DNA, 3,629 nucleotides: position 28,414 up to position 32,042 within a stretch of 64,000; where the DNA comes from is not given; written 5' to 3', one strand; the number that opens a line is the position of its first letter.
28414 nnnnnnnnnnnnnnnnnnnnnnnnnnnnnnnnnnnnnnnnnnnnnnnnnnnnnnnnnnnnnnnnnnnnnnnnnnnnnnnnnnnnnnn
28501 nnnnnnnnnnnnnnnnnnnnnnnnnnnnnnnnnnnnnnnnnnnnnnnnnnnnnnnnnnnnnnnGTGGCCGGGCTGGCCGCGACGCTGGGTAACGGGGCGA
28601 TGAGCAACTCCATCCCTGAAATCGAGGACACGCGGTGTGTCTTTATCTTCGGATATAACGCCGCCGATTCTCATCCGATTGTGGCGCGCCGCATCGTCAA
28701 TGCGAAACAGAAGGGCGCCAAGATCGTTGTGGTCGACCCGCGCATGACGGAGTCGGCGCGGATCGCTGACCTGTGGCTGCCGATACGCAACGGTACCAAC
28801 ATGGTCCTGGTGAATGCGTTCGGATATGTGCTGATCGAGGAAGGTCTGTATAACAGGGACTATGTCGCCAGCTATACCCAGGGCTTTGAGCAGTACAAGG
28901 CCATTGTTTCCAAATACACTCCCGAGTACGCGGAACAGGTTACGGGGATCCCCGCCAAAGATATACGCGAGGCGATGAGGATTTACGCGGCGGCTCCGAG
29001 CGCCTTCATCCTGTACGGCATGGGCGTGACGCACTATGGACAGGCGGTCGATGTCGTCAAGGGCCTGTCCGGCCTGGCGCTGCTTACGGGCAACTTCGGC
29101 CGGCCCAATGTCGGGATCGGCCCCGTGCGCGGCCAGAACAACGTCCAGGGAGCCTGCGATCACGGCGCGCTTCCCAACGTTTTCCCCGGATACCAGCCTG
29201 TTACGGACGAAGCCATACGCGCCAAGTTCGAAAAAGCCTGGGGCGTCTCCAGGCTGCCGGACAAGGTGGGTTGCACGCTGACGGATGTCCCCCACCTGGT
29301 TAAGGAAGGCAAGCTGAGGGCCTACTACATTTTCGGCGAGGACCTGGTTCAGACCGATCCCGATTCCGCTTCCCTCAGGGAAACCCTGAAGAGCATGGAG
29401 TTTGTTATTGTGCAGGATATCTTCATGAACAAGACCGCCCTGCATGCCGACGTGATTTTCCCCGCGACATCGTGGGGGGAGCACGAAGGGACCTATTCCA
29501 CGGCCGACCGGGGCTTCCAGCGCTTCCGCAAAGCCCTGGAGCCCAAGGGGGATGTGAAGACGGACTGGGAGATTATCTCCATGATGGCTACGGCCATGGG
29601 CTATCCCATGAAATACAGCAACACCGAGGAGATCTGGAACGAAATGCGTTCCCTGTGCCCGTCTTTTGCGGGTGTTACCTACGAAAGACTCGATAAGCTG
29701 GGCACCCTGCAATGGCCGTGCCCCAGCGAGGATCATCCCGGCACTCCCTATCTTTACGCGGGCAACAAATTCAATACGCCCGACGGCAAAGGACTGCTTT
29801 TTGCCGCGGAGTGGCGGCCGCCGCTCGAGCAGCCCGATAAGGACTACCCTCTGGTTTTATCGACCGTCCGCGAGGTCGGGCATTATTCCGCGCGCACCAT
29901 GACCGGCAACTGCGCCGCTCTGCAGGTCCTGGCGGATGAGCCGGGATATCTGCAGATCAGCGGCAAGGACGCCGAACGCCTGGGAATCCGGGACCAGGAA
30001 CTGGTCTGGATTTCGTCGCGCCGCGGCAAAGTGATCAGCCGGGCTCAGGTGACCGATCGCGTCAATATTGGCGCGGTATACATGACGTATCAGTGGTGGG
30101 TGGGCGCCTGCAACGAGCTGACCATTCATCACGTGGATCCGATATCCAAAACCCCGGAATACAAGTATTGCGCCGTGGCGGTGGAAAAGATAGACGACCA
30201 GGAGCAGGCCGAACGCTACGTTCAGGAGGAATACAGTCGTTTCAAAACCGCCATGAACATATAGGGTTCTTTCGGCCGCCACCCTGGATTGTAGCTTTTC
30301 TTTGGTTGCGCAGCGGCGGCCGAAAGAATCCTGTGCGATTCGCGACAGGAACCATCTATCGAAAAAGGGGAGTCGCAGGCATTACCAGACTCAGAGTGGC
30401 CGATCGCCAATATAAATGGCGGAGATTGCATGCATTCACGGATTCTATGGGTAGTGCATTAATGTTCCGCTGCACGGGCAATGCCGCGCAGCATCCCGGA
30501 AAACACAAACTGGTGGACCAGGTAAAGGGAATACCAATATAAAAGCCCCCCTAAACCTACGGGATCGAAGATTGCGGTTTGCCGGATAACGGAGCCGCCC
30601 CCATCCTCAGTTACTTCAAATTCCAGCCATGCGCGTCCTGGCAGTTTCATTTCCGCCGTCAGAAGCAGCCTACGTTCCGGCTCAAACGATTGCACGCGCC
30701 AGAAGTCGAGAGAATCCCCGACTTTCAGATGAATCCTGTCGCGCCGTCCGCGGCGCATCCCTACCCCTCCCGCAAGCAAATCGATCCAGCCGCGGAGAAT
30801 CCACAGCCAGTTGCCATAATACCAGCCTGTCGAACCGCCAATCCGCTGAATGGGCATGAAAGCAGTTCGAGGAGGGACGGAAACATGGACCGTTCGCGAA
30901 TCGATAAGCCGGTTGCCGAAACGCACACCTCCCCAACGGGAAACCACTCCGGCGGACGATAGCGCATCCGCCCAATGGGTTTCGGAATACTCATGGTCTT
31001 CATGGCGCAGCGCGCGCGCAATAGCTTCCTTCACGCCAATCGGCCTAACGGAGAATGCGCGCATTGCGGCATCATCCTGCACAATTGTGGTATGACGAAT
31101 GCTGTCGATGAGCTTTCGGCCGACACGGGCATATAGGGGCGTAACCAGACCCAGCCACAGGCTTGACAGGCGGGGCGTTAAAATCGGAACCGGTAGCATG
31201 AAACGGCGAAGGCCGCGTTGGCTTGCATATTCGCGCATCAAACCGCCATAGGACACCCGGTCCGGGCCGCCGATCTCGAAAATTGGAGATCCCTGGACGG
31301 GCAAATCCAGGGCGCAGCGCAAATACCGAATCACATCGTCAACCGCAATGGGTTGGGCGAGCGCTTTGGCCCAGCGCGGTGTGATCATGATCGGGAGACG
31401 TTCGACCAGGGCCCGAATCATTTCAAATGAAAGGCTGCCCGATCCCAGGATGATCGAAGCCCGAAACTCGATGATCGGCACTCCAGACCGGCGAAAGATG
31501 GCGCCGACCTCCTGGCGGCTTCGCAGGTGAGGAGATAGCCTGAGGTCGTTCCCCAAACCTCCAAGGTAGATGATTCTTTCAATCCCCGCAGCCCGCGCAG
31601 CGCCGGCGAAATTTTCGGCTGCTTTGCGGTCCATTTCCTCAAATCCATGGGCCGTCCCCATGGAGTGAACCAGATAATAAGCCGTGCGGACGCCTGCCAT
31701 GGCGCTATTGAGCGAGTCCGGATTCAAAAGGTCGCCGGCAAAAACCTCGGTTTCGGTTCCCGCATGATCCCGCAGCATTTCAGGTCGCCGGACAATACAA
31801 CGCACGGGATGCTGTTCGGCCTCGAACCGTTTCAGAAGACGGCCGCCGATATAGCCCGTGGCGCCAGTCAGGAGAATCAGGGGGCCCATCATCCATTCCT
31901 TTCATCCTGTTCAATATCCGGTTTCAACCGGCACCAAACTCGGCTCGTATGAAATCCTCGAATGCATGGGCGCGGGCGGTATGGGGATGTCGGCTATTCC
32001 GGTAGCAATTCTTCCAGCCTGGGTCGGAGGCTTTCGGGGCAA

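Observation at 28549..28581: Selenocysteine recoding in fdhF with a compact SECIS-like hairpin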

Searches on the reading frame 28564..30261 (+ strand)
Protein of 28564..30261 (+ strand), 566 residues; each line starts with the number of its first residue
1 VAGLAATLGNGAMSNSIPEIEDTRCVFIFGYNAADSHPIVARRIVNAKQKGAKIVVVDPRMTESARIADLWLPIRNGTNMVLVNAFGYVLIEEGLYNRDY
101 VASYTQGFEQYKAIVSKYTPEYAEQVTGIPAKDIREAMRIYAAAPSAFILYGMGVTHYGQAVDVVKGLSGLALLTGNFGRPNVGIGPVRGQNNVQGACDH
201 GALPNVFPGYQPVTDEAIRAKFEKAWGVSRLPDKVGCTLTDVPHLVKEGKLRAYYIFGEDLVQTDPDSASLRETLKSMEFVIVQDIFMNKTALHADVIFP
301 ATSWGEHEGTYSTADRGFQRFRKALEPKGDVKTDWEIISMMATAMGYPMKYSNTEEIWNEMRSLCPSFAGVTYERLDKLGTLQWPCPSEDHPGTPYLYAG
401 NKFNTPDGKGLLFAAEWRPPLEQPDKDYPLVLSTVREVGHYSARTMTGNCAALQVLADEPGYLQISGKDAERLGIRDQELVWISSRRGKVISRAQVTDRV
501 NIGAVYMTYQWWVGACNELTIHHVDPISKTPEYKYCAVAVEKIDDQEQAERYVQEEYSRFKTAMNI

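Call 67: find_homologous_proteins(query=window:28564-30261:+, max_evalue=1e-100)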
Query window:28564-30261:+ (566 aa): 7756 proteins with E <= 1e-100 among 8000 candidates; the best 120 are listed.
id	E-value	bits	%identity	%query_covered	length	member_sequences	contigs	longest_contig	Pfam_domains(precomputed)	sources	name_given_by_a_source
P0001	0.0e+0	1320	100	100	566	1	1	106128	PF00384.28,PF01568.28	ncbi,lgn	-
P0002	0.0e+0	1185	88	100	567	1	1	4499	PF00384.28,PF01568.28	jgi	jgi:formate dehydrogenase (hydrogenase)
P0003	0.0e+0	1180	88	100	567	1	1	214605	PF00384.28,PF01568.28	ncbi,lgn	-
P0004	0.0e+0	1177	87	100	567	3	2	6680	PF00384.28,PF01568.28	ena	-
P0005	0.0e+0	1176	87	100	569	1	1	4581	PF00384.28,PF01568.28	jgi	jgi:formate dehydrogenase major subunit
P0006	0.0e+0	1176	87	100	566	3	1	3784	PF00384.28,PF01568.28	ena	-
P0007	0.0e+0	1165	86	100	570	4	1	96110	PF00384.28,PF01568.28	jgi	jgi:formate dehydrogenase major subunit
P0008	0.0e+0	1161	87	100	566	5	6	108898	PF00384.28,PF01568.28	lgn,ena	-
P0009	0.0e+0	1160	86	100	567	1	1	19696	PF00384.28,PF01568.28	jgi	jgi:formate dehydrogenase (hydrogenase)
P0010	0.0e+0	1160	88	98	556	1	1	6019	PF00384.28,PF01568.28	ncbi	-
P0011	0.0e+0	1160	86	100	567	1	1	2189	PF00384.28,PF01568.28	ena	-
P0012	0.0e+0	1158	85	100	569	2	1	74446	PF00384.28,PF01568.28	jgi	jgi:formate dehydrogenase (hydrogenase)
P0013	0.0e+0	1158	86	100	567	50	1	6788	PF00384.28,PF01568.28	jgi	jgi:formate dehydrogenase major subunit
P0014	0.0e+0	1157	85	100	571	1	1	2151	PF00384.28,PF01568.28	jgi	-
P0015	0.0e+0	1154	87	98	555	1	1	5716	PF00384.28,PF01568.28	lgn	-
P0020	0.0e+0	1150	88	98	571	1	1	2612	PF00384.28,PF01568.28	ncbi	-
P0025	0.0e+0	1142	85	100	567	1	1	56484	PF00384.28,PF01568.28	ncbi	-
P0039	0.0e+0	1104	83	98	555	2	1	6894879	PF00384.28,PF01568.28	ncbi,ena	-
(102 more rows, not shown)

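Call 68: find_encoding_contigs(protein=P0001, flank=3000, max_places=6)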
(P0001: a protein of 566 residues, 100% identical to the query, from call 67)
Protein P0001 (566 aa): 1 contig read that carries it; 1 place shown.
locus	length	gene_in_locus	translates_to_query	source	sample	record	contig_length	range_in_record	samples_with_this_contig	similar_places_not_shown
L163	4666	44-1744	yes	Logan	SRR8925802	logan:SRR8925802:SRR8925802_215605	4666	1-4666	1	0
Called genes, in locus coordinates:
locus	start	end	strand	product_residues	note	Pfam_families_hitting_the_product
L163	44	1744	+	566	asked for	PF00384:Molybdopterin, PF01568:Molydop_binding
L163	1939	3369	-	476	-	PF01370:Epimerase, PF05368:NmrA, PF13460:NAD_binding_10, PF11066:DUF2867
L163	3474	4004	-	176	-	PF08843:AbiEii, PF09970:DUF2204 (weak), PF14907:NTP_transf_5 (weak), PF19502:DUF6036 (weak)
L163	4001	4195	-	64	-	-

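Call 71: list_cluster_members(proteins=[P0001, P0003, P0039, P0008])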
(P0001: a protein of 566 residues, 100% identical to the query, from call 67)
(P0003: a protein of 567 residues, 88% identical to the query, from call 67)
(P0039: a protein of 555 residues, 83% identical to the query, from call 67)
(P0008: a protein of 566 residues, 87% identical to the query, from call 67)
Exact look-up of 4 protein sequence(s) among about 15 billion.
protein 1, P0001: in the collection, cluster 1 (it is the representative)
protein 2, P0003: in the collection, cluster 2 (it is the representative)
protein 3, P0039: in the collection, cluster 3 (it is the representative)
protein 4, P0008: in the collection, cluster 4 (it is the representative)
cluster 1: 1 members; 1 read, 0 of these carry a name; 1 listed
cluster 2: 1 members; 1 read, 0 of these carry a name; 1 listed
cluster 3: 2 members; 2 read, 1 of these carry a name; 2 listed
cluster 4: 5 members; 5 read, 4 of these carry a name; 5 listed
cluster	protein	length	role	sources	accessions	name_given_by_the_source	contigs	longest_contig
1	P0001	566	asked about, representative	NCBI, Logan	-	-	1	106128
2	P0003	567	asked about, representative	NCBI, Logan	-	-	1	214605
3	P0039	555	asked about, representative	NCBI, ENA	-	-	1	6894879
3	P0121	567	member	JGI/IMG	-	formate dehydrogenase (hydrogenase)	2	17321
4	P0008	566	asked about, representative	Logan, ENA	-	-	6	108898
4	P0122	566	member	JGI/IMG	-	formate dehydrogenase major subunit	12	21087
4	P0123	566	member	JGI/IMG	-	formate dehydrogenase major subunit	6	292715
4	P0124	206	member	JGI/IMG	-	formate dehydrogenase major subunit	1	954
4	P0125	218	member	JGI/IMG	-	formate dehydrogenase major subunit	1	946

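Call 72: find_encoding_contigs(protein=P0039, flank=10000, max_places=3)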
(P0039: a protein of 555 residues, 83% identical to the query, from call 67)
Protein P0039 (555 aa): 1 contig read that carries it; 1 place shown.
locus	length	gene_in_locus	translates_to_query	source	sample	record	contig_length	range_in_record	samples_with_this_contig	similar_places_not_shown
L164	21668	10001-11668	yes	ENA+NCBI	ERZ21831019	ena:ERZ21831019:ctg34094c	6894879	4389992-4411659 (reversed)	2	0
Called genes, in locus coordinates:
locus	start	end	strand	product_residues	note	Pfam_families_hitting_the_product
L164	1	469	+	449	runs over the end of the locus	PF00662:Proton_antipo_N (weak), PF00361:Proton_antipo_M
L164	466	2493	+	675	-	PF00662:Proton_antipo_N (weak), PF00361:Proton_antipo_M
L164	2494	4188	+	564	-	PF00329:Complex1_30kDa, PF00374:NiFeSe_Hases, PF00346:Complex1_49kDa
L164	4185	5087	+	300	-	PF00146:NADHdh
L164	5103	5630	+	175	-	PF13187:Fer4_9 (faint), PF00037:Fer4 (weak), PF12837:Fer4_6 (weak), PF13237:Fer4_10 (weak), PF13459:Fer4_15 (faint), PF14697:Fer4_21 (weak), PF12838:Fer4_7, PF00037:Fer4 (weak)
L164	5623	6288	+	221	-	PF00420:Oxidored_q2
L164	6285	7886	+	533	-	PF00361:Proton_antipo_M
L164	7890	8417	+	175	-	PF01058:Oxidored_q6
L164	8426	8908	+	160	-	PF01750:HycI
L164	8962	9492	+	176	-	PF13237:Fer4_10 (weak), PF13247:Fer4_11 (weak), PF25160:LdpA_Fe-S-bd (weak), PF13187:Fer4_9 (weak), PF00037:Fer4 (weak), PF12797:Fer4_2 (weak), PF12837:Fer4_6 (weak), PF12838:Fer4_7 (weak), +2 more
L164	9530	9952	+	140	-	PF04879:Molybdop_Fe4S4, PF00384:Molybdopterin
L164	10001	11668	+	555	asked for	PF00384:Molybdopterin, PF01568:Molydop_binding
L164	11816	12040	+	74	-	-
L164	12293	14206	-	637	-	PF02922:CBM_48, PF00128:Alpha-amylase (weak), PF02806:Alpha-amylase_C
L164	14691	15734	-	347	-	-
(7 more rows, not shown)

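Call 73: find_encoding_contigs(protein=P0003, flank=10000, max_places=3)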
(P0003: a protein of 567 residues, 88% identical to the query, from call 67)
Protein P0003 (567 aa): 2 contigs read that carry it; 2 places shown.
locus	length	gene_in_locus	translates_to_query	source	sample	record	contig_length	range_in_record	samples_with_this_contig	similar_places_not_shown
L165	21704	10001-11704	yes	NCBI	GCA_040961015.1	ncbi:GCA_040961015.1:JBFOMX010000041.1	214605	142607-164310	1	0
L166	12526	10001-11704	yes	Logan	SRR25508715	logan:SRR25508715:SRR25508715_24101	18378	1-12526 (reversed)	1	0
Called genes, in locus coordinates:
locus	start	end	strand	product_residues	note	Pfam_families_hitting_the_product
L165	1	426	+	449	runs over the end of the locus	PF00662:Proton_antipo_N, PF00361:Proton_antipo_M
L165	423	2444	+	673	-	PF00662:Proton_antipo_N (weak), PF00361:Proton_antipo_M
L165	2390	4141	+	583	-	PF00329:Complex1_30kDa, PF00374:NiFeSe_Hases, PF00346:Complex1_49kDa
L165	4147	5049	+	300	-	PF00146:NADHdh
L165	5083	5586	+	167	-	PF12797:Fer4_2 (faint), PF12837:Fer4_6 (weak), PF13237:Fer4_10, PF00037:Fer4 (weak), PF13183:Fer4_8 (faint), PF14697:Fer4_21, PF12838:Fer4_7, PF13187:Fer4_9 (weak)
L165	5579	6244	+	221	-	PF00420:Oxidored_q2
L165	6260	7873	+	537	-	PF00361:Proton_antipo_M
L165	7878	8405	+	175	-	PF01058:Oxidored_q6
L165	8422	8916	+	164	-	PF01750:HycI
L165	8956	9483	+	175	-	PF12838:Fer4_7 (weak), PF13187:Fer4_9 (weak), PF13247:Fer4_11, PF25160:LdpA_Fe-S-bd (weak), PF00037:Fer4, PF12797:Fer4_2 (weak), PF12837:Fer4_6 (weak), PF12838:Fer4_7, +5 more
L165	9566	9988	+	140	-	PF04879:Molybdop_Fe4S4, PF00384:Molybdopterin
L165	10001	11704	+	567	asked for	PF00384:Molybdopterin, PF01568:Molydop_binding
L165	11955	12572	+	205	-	PF00072:Response_reg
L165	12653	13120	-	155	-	-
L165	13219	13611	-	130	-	PF12797:Fer4_2 (faint), PF12837:Fer4_6 (faint), PF13237:Fer4_10 (faint), PF14697:Fer4_21 (weak), PF12838:Fer4_7, PF13183:Fer4_8 (weak), PF13187:Fer4_9, PF00037:Fer4 (weak), +1 more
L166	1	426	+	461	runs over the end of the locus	PF00662:Proton_antipo_N, PF00361:Proton_antipo_M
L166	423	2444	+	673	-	PF00662:Proton_antipo_N (weak), PF00361:Proton_antipo_M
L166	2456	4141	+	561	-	PF00329:Complex1_30kDa, PF00374:NiFeSe_Hases, PF00346:Complex1_49kDa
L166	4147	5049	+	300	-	PF00146:NADHdh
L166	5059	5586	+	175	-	PF00037:Fer4 (weak), PF12797:Fer4_2 (faint), PF12837:Fer4_6 (weak), PF13183:Fer4_8 (faint), PF13237:Fer4_10, PF14697:Fer4_21, PF12838:Fer4_7, PF13187:Fer4_9 (weak)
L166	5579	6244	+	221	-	PF00420:Oxidored_q2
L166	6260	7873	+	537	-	PF00361:Proton_antipo_M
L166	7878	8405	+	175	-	PF01058:Oxidored_q6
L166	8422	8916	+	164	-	PF01750:HycI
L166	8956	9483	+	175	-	PF12838:Fer4_7 (weak), PF13187:Fer4_9 (weak), PF13247:Fer4_11, PF25160:LdpA_Fe-S-bd (weak), PF00037:Fer4, PF12797:Fer4_2 (weak), PF12837:Fer4_6 (weak), PF12838:Fer4_7, +5 more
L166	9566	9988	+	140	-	PF04879:Molybdop_Fe4S4, PF00384:Molybdopterin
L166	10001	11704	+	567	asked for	PF00384:Molybdopterin, PF01568:Molydop_binding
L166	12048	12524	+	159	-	?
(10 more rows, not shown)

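Call 77: find_encoding_contigs(protein=P0002, flank=600, max_places=2)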
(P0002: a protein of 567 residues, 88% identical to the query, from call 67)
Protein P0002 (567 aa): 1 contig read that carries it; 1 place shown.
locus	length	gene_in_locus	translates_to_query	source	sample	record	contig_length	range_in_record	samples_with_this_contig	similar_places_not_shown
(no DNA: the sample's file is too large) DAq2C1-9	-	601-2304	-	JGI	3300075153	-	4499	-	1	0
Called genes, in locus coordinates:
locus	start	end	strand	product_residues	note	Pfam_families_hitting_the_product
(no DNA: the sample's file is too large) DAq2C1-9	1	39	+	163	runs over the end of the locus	?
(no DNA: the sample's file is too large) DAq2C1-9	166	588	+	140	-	PF04879:Molybdop_Fe4S4, PF00384:Molybdopterin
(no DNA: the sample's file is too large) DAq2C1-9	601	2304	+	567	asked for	PF00384:Molybdopterin, PF01568:Molydop_binding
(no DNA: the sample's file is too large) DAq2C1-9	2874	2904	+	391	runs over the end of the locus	?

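Call 78: find_encoding_contigs(protein=P0010, flank=600, max_places=2)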
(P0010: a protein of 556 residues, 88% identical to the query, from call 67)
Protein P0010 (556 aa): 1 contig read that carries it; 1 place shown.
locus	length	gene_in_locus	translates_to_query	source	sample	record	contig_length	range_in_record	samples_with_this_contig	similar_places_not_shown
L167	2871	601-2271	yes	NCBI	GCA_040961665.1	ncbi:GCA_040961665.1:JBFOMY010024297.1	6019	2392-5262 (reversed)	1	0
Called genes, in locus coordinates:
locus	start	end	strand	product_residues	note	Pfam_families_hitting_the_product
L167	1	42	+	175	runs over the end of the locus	PF12838:Fer4_7 (weak), PF13187:Fer4_9 (weak), PF13247:Fer4_11, PF25160:LdpA_Fe-S-bd (weak), PF13187:Fer4_9 (weak), PF00037:Fer4, PF12797:Fer4_2 (weak), PF12838:Fer4_7, +8 more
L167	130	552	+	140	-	PF04879:Molybdop_Fe4S4, PF00384:Molybdopterin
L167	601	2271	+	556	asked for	PF00384:Molybdopterin, PF01568:Molydop_binding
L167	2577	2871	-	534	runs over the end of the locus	PF00890:FAD_binding_2, PF01266:DAO, PF03486:HI0933_like, PF07992:Pyr_redox_2 (weak), PF12831:FAD_oxidored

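Call 79: find_encoding_contigs(protein=P0020, flank=600, max_places=2)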
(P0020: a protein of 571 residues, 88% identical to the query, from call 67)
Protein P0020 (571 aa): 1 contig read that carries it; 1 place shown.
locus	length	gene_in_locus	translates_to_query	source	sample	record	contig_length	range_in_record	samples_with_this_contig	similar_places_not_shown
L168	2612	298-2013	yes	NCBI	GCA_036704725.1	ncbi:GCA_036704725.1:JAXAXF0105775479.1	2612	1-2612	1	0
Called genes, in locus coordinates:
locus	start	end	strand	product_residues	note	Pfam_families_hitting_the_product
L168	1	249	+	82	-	?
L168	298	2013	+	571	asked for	PF00384:Molybdopterin, PF01568:Molydop_binding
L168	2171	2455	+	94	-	PF09413:DUF2007 (faint)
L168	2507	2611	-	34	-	?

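Call 82: find_encoding_contigs(protein=P0008, flank=600, max_places=6)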
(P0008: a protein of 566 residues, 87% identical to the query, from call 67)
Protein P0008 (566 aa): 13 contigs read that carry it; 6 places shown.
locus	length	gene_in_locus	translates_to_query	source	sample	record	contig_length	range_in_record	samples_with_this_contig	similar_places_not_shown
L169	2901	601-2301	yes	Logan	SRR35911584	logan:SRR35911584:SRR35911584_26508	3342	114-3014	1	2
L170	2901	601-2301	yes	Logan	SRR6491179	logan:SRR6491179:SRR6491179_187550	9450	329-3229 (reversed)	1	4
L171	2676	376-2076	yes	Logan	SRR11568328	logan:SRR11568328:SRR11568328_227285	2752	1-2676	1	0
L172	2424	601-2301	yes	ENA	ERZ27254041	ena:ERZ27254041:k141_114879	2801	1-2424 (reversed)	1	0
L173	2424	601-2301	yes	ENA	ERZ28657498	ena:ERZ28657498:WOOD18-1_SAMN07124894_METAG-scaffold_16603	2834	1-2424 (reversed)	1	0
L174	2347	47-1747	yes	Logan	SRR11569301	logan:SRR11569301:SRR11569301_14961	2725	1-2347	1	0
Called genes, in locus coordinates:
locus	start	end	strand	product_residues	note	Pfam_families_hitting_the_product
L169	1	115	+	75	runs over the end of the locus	?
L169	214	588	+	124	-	PF00384:Molybdopterin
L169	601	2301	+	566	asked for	PF00384:Molybdopterin, PF01568:Molydop_binding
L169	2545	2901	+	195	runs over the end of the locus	PF02663:FmdE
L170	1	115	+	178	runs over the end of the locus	PF12797:Fer4_2 (faint), PF13187:Fer4_9 (weak), PF13247:Fer4_11, PF25160:LdpA_Fe-S-bd, PF12838:Fer4_7 (weak), PF00037:Fer4 (weak), PF12838:Fer4_7 (weak), PF13187:Fer4_9 (weak), +5 more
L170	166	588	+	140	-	PF04879:Molybdop_Fe4S4, PF00384:Molybdopterin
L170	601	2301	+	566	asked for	PF00384:Molybdopterin, PF01568:Molydop_binding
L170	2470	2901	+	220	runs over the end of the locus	PF02663:FmdE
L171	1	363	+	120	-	?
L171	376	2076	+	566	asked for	PF00384:Molybdopterin, PF01568:Molydop_binding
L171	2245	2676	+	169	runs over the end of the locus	?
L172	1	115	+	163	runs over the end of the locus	?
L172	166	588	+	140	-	PF04879:Molybdop_Fe4S4, PF00384:Molybdopterin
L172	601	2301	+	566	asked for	PF00384:Molybdopterin, PF01568:Molydop_binding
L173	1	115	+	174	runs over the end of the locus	?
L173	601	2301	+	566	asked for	PF00384:Molybdopterin, PF01568:Molydop_binding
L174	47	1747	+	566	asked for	PF00384:Molybdopterin, PF01568:Molydop_binding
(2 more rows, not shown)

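Call 83: find_encoding_contigs(protein=P0025, flank=600, max_places=3)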
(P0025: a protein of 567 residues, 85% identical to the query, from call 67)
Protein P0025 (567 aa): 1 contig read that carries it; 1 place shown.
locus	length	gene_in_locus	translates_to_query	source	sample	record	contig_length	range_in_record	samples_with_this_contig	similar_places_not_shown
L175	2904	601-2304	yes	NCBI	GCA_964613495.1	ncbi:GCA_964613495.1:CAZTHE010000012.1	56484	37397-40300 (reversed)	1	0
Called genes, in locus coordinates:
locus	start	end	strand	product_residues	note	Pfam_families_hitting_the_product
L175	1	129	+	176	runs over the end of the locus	PF12838:Fer4_7 (weak), PF13187:Fer4_9 (weak), PF13247:Fer4_11, PF25160:LdpA_Fe-S-bd (weak), PF00037:Fer4, PF12797:Fer4_2 (weak), PF12838:Fer4_7, PF13187:Fer4_9, +7 more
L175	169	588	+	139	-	PF04879:Molybdop_Fe4S4, PF00384:Molybdopterin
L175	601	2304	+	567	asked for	PF00384:Molybdopterin, PF01568:Molydop_binding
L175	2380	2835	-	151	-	PF09537:DUF2383 (faint), PF02915:Rubrerythrin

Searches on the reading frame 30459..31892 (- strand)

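Call 12: search_protein_families(library=ncbifam, proteins=[window:30459-31892:-], max_evalue=0.00001)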
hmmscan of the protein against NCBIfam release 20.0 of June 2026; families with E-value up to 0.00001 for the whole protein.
window:30459-31892:- (477 aa): 2 families
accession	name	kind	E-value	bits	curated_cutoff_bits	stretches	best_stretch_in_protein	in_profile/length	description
TIGR03466.1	HpnA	hypoth_equivalog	2.9e-13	49.4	367.65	1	6-110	3-111/327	hopanoid-associated sugar epimerase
NF058621.1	DiazavRedAvaA7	equivalog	1.5e-07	31.4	400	1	6-108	3-110/304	3-diazoavenalumate denitrifying reductase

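Call 57: search_protein_families(library=pfam, proteins=[window:30459-31892:-], max_evalue=0.001)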
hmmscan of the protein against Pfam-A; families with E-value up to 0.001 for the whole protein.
window:30459-31892:- (477 aa): 5 families
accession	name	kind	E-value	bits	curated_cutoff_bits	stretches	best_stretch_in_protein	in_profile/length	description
PF11066.14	DUF2867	-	5.1e-31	108.3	27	1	328-467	6-142/142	Protein of unknown function (DUF2867)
PF13460.12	NAD_binding_10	-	2.2e-16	60.7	27.2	1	10-116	1-102/184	NAD(P)H-binding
PF05368.20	NmrA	-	3e-12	47.2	27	1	5-139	4-140/298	NmrA-like family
PF01370.27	Epimerase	-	6.6e-10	39.2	20.9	1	6-110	1-113/240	NAD dependent epimerase/dehydratase family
PF01073.25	3Beta_HSD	-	0.00073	19.1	22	0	8-110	2-114/280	3-beta hydroxysteroid dehydrogenase/isomerase family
